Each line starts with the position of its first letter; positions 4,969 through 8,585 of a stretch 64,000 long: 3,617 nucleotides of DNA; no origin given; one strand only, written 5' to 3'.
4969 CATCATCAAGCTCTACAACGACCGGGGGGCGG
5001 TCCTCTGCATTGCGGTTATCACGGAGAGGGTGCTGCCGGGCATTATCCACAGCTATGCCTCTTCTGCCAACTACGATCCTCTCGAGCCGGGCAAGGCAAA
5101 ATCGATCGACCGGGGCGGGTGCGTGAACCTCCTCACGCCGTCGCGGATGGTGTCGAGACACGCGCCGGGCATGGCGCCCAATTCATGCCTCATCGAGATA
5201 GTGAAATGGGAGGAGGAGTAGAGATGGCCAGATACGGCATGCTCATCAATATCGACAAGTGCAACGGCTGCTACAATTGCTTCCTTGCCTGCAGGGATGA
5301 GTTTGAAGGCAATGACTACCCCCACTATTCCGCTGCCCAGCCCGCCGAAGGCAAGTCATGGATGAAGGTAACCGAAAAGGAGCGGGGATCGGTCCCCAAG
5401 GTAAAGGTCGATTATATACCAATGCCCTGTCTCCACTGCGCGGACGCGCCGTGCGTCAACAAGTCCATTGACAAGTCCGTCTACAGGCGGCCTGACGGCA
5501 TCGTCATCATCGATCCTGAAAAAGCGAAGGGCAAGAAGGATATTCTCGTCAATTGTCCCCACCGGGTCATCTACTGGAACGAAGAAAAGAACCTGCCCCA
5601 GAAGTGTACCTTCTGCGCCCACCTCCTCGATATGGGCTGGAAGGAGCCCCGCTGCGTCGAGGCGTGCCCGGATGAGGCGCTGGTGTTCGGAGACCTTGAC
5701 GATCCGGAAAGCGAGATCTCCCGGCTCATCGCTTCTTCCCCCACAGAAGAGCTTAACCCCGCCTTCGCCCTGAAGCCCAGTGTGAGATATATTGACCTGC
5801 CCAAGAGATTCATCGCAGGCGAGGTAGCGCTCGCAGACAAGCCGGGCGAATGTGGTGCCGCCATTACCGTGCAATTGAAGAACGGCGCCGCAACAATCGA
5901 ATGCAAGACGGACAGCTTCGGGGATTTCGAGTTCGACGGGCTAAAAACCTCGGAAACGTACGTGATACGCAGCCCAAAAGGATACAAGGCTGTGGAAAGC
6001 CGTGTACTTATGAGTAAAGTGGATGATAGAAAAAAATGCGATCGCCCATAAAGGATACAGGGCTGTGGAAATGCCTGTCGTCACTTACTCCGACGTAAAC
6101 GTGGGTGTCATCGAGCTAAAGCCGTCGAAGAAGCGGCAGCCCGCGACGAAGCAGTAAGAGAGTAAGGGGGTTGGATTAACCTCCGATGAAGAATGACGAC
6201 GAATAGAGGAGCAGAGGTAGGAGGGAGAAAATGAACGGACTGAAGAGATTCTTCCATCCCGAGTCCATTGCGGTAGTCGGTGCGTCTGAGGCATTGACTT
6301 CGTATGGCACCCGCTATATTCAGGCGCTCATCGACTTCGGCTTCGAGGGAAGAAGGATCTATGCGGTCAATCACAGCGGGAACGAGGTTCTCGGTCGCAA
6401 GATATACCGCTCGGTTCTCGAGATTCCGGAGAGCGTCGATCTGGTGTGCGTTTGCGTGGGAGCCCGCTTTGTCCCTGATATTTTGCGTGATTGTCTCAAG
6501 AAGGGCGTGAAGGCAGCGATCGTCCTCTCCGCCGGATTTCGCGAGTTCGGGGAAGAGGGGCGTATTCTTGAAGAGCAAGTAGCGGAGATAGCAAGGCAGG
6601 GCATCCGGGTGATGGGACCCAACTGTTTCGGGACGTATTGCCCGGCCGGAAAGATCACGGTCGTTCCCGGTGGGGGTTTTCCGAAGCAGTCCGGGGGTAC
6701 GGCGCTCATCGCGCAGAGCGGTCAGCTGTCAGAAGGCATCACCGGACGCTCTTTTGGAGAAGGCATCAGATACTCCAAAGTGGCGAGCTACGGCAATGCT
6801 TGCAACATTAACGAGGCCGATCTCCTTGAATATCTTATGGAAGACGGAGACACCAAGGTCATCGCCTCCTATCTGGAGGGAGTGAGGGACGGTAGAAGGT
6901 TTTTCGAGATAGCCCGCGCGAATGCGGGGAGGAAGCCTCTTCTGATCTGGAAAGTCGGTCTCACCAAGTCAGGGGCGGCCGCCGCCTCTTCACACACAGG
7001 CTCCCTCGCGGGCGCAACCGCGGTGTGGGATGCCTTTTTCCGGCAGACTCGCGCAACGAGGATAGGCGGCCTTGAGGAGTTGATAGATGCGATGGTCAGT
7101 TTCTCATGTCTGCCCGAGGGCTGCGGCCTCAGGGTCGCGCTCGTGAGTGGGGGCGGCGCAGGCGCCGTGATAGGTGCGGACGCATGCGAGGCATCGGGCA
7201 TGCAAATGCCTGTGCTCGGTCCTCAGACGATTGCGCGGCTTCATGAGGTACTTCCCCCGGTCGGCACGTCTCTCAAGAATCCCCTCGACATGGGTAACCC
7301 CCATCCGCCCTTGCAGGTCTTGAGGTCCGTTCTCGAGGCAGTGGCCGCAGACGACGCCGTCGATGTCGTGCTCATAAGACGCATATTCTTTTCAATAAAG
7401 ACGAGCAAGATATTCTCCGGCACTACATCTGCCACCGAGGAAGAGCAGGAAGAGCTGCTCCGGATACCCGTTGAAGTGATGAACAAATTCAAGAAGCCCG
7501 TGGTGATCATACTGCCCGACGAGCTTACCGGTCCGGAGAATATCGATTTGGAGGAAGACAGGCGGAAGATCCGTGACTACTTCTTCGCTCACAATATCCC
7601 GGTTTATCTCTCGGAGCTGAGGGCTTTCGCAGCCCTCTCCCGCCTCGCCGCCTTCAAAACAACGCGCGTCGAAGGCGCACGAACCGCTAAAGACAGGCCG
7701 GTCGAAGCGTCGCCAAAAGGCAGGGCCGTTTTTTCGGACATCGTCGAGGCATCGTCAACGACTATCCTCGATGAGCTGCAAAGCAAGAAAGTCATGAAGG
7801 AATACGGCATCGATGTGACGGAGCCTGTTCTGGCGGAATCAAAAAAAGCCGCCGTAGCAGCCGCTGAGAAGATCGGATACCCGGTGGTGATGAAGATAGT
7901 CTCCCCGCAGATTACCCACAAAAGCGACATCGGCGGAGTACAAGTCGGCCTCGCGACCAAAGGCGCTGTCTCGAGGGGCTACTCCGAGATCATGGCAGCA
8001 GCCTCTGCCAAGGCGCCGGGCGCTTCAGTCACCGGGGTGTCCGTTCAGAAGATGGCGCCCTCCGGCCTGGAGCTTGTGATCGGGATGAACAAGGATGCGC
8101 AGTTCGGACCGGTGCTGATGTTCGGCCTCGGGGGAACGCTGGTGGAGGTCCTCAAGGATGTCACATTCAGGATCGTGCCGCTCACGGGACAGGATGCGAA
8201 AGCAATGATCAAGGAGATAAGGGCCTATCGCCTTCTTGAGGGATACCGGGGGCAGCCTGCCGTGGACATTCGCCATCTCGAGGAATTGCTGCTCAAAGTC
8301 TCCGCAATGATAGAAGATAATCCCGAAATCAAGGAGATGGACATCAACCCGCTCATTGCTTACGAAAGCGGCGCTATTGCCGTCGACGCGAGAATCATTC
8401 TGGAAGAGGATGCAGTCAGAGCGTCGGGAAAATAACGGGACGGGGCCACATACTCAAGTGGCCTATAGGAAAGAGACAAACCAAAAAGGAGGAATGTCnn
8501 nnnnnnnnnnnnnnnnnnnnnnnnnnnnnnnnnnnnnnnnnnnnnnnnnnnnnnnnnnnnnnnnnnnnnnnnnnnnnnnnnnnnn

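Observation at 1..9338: Gene cluster that reads as a complete anaerobic pyrogallol/phloroglucinol fermentation pathway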

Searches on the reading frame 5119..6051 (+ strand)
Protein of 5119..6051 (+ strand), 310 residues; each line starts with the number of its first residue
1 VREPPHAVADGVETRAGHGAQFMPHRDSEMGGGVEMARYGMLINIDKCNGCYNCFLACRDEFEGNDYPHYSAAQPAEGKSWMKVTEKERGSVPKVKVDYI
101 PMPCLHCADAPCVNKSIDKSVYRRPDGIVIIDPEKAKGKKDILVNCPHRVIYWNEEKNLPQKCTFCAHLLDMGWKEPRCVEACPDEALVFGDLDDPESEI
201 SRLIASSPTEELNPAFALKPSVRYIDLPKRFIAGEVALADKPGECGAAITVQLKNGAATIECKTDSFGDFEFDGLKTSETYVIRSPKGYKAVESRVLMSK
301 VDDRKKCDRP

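Call 5: search_protein_families(library=pfam, proteins=[window:5119-6051:+])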
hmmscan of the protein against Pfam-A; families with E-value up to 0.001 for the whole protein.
window:5119-6051:+ (310 aa): 3 families
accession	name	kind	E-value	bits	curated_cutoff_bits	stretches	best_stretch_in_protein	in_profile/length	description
PF13247.11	Fer4_11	-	2.5e-23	82.6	26.2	1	95-192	1-99/100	4Fe-4S dicluster domain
PF12838.12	Fer4_7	-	2.7e-06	28.2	27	0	47-113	1-45/52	4Fe-4S dicluster domain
PF13187.11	Fer4_9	-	8.5e-06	26.1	27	0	47-114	1-45/52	4Fe-4S dicluster domain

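Call 6: search_protein_families(library=ncbifam, proteins=[window:5119-6051:+])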
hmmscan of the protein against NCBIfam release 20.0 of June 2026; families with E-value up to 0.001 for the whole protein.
window:5119-6051:+ (310 aa): 18 families
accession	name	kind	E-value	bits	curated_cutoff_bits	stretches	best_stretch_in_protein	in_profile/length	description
NF041715.1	arsenate_red_ArrB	equivalog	3.3e-36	125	450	2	38-157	2-110/233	arsenate respiratory reductase iron-sulfur subunit ArrB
NF045797.1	DsrO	equivalog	1.6e-33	116.1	200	1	33-225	38-234/235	sulfate reduction electron transfer complex DsrMKJOP subunit DsrO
NF011569.0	PRK14993.1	equivalog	6.6e-31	107.6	416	1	31-233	36-230/244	tetrathionate reductase subunit TtrB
TIGR03149.1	cyt_nit_nrfC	equivalog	1e-29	103.5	377.6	1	35-220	35-211/225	cytochrome c nitrite reductase Fe-S protein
TIGR02951.1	DMSO_dmsB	equivalog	4.9e-26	91.7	214.1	1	38-195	1-155/161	DMSO/selenate family reductase complex B subunit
TIGR03478.1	DMSO_red_II_bet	subfamily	4.8e-25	88.2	480.7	1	63-225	92-253/321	DMSO reductase family type II enzyme, iron-sulfur subunit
NF041782.1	mnquin_red_QrcC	equivalog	6e-23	81.7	400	2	39-154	1-119/239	menaquinone reductase iron-sulfur cluster-binding subunit QrcC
NF008134.0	PRK10882.1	equivalog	2.8e-18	66.1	263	1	39-219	39-235/329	hydrogenase 2 operon protein HybA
NF042979.1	EthbenzDh_ebdB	equivalog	6e-18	64.8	740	1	74-206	125-255/354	ethylbenzene dehydrogenase subunit beta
TIGR01660.1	narH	equivalog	2.3e-16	59.3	524.05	1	80-187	159-266/492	nitrate reductase subunit beta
NF045715.1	sulf_resp_HmcB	equivalog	3.6e-16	59.1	420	1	38-201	36-206/307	sulfate respiration complex iron-sulfur protein HmcB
TIGR01582.1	FDH-beta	equivalog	1.9e-15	56.8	334.7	1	40-200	23-189/283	formate dehydrogenase subunit beta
NF009451.0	PRK12809.1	equivalog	1.5e-09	36.8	1154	1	45-192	9-138/639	formate-dependent uric acid utilization protein YgfT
NF009408.0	PRK12769.1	equivalog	2.5e-09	35.8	1003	1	42-189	6-143/659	formate-dependent uric acid utilization protein AegA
NF038355.1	FDH3_beta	equivalog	1.2e-08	35.2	240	1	40-167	4-122/180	formate dehydrogenase FDH3 subunit beta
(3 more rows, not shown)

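Call 11: search_solved_structures(query=window:5224-6048:+, show_alignments=1)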
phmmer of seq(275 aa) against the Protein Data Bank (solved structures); distinct sequences matched with E-value up to 0.001: 23.
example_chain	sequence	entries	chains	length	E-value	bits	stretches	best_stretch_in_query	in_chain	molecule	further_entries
4v4c_B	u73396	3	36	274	1.6e-60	208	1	1-250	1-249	Pyrogallol hydroxytransferase small subunit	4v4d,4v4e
2vpw_B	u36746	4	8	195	6.9e-30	107.5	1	1-195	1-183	NRFC PROTEIN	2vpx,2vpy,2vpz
6cz7_B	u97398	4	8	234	1.3e-29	106.6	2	122-190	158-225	4Fe-4S ferredoxin, iron-sulfur binding domain protein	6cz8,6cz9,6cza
2ivf_B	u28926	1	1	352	3.4e-20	75.7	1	38-190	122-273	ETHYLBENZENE DEHYDROGENASE BETA-SUBUNIT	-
4ydd_B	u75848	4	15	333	4.7e-20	75.2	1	40-191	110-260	DMSO reductase family type II enzyme, iron-sulfur subunit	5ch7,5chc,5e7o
1q16_B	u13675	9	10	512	2.6e-18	69.5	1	62-161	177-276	Respiratory nitrate reductase 1 beta chain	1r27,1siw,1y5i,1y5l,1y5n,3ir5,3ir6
1y4z_B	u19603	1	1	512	2.6e-17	66.2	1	62-161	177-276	Respiratory nitrate reductase 1 beta chain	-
3egw_B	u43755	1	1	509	2.7e-17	66.1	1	62-161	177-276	Respiratory nitrate reductase 1 beta chain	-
6f0k_B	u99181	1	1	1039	2.1e-13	53.4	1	3-119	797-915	Fe-S-cluster-containing hydrogenase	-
1kqf_B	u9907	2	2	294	1.8e-12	50.3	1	4-159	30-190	FORMATE DEHYDROGENASE, NITRATE-INDUCIBLE, IRON-SULFUR SUBUNIT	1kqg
7b04_A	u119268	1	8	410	4.5e-12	49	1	64-191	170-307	Nitrite oxidoreductase subunit B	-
1h0h_B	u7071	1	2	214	2e-10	43.6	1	5-171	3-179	FORMATE DEHYDROGENASE SUBUNIT BETA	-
8k9e_B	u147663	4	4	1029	1.6e-08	37.3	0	4-119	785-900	Fe-S-cluster-containing hydrogenase components 1-like protein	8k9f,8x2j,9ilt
30gj_B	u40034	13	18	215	2.7e-07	33.3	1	7-160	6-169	Formate dehydrogenase, beta subunit, putative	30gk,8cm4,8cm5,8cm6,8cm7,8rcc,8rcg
8rc8_B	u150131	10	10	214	3.1e-07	33.1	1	7-160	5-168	Formate dehydrogenase, beta subunit, putative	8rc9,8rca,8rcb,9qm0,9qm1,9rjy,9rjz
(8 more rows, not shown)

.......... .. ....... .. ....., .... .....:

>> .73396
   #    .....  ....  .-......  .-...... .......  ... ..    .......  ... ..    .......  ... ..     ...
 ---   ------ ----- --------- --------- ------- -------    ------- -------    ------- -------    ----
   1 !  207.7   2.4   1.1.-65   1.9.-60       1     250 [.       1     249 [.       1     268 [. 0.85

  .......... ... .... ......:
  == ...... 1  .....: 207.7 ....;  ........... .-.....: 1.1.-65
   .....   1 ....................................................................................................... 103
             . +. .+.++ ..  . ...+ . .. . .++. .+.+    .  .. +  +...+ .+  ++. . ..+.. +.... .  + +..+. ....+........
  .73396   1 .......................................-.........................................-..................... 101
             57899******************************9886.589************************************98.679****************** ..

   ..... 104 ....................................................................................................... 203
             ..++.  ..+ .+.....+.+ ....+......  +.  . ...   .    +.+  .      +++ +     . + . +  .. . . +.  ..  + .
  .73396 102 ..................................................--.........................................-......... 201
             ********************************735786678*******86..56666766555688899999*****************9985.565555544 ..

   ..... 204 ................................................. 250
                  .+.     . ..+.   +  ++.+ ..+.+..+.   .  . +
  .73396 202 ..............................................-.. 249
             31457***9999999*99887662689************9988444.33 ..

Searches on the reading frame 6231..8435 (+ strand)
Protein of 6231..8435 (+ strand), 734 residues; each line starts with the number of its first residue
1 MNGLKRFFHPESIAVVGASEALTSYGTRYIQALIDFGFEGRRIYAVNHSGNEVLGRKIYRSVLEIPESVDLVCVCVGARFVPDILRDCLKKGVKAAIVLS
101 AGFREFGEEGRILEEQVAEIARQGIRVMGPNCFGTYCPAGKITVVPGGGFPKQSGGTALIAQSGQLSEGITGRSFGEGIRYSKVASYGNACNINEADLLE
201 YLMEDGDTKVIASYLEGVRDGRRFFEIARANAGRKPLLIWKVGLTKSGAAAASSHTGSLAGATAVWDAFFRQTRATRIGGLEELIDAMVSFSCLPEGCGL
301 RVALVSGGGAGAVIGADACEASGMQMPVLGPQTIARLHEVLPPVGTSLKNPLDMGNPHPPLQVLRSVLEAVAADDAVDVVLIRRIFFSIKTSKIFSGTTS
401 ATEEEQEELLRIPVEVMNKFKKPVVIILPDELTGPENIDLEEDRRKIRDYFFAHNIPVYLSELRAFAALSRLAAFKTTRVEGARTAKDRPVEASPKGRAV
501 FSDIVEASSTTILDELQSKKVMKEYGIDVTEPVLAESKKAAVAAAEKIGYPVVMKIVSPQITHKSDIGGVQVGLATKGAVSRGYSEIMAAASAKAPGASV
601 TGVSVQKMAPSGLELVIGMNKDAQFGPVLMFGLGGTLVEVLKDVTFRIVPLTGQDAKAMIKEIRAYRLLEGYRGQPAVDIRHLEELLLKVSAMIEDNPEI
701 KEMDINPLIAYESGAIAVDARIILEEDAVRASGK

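Call 5: search_protein_families(library=pfam, proteins=[window:6231-8435:+])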
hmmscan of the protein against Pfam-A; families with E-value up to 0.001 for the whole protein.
window:6231-8435:+ (734 aa): 5 families
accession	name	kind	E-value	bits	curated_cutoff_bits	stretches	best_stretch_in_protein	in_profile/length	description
PF13549.11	ATP-grasp_5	-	4.8e-88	294.7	27.6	1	507-724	4-221/221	ATP-grasp domain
PF13607.11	Succ_CoA_lig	-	1.2e-41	142.1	27.4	1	155-288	2-135/138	Succinyl-CoA ligase like flavodoxin domain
PF13380.12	CoA_binding_2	-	1.7e-21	77.3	22.8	1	12-135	2-113/116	CoA binding domain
PF02629.25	CoA_binding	-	2.2e-09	38.4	22.3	1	11-102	4-97/97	CoA binding domain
PF08442.15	ATP-grasp_2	-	0.00089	19.4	29.5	0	513-572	2-61/202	ATP-grasp domain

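Call 6: search_protein_families(library=ncbifam, proteins=[window:6231-8435:+])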
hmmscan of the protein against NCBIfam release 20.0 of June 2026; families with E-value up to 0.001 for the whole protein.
window:6231-8435:+ (734 aa): 7 families
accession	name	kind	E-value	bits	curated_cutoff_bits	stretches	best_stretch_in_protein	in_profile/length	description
NF045494.1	AcCoALig_Archglob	equivalog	1.1e-154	516.4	1200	2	3-472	217-659/665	acetate--CoA ligase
NF045493.1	HydDutCoALig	equivalog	4.4e-148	494.9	1300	1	7-724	6-698/698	4-hydroxybutyrate--CoA ligase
NF045492.1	HydPropCoALig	equivalog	3.1e-136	455.5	1300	2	4-383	248-628/700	3-hydroxypropionate--CoA ligase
TIGR02717.1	AcCoA-syn-alpha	equivalog_domain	7.8e-104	347.8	567.15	1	4-411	1-404/447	acetate--CoA ligase alpha subunit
NF001913.0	PRK00696.1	equivalog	9.7e-11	41.3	370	1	514-729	4-223/388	ADP-forming succinate--CoA ligase subunit beta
TIGR01016.1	sucCoAbeta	subfamily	9.8e-06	24.7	375.55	1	513-729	3-223/386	succinate-CoA ligase subunit beta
NF010623.0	PRK14016.1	subfamily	4.5e-05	21.8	877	1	514-589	214-284/871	cyanophycin synthetase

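Call 83: list_cluster_members(proteins=[P0241, window:6231-8435:+, window:8499-9338:+, window:923-1696:+, window:2697-4625:+, window:4622-5221:+, window:1726-2385:+])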
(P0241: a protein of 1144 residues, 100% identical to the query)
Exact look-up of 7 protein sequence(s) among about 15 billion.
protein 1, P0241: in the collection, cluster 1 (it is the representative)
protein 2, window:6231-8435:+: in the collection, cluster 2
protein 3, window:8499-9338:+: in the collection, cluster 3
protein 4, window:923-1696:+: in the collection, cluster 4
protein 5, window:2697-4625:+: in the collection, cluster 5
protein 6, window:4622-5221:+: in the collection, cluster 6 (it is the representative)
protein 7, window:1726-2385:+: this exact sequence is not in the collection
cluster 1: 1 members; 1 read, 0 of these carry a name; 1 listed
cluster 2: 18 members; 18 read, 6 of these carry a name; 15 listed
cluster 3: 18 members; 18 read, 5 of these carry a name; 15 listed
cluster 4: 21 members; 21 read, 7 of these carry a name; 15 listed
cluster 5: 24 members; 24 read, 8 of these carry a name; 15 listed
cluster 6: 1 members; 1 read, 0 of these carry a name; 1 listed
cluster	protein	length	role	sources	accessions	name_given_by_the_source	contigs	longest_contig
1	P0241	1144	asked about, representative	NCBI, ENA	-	-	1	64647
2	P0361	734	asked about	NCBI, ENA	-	-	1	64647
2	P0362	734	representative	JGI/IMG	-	-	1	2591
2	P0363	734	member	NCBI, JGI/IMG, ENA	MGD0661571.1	MAG: acetate--CoA ligase family protein [Syntrophorhabdales bacterium] | acetyltransferase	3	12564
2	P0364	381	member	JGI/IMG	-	acyl-CoA synthetase (NDP forming)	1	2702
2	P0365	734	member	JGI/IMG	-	acetyltransferase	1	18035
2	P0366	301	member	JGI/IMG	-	acyl-CoA synthetase (NDP forming)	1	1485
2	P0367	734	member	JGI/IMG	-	acetyltransferase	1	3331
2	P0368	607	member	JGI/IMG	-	acetyltransferase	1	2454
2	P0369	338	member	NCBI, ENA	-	-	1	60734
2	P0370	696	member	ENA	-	-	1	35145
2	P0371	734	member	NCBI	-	-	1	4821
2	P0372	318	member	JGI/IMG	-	-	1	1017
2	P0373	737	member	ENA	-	-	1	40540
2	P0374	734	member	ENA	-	-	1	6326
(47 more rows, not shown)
